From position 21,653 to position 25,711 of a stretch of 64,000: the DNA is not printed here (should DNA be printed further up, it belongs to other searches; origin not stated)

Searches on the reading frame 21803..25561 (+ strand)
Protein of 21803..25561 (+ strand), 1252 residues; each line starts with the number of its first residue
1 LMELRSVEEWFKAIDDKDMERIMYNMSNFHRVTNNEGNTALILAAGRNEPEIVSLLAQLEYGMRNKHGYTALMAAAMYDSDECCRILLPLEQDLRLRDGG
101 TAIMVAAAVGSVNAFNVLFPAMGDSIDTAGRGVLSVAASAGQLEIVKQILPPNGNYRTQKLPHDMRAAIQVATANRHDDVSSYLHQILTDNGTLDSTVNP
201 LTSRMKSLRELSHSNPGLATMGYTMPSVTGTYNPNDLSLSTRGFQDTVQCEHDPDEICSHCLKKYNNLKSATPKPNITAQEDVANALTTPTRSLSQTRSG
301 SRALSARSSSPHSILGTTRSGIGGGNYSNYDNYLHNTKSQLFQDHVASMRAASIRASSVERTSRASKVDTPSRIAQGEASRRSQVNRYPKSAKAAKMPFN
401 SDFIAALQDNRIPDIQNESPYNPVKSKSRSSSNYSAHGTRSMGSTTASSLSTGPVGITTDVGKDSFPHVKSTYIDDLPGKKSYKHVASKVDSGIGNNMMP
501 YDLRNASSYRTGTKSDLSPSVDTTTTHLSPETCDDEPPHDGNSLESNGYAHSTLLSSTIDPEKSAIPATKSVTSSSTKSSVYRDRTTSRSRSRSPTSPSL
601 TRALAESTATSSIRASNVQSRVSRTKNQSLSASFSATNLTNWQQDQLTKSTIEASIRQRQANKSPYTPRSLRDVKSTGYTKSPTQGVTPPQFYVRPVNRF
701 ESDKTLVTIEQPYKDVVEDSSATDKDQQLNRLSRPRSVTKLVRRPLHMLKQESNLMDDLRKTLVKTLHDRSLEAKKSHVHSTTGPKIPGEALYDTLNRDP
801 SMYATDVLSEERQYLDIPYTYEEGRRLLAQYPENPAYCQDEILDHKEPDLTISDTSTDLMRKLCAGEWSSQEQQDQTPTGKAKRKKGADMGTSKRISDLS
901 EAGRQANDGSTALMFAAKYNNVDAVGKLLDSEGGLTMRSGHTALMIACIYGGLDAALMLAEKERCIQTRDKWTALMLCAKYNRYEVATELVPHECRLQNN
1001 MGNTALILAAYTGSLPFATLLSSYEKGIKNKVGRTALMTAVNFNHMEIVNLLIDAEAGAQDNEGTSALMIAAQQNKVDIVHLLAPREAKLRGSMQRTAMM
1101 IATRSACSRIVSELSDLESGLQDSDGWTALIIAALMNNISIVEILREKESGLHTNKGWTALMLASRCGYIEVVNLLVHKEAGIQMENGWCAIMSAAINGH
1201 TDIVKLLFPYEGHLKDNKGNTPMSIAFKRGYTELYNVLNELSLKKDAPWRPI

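Call 40: search_protein_families(library=pfam, proteins=[window:21803-25561:+], max_evalue=0.001)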
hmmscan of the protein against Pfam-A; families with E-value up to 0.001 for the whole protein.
window:21803-25561:+ (1252 aa): 5 families
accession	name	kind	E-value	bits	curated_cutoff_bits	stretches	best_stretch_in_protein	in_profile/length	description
PF12796.13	Ank_2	-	1.8e-80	266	27.3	7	1100-1184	2-87/90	Ankyrin repeats (3 copies)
PF00023.36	Ank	-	4.9e-50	165.1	21.1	2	1157-1181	2-26/33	Ankyrin repeat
PF13857.12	Ank_5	-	1e-40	137.8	27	4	904-947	11-56/56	Ankyrin repeats (many copies)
PF13606.12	Ank_3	-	4e-38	124.9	22.3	0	1033-1054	2-23/30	Ankyrin repeat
PF13637.12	Ank_4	-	1.6e-31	108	22.7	0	1038-1083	2-49/50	Ankyrin repeats (many copies)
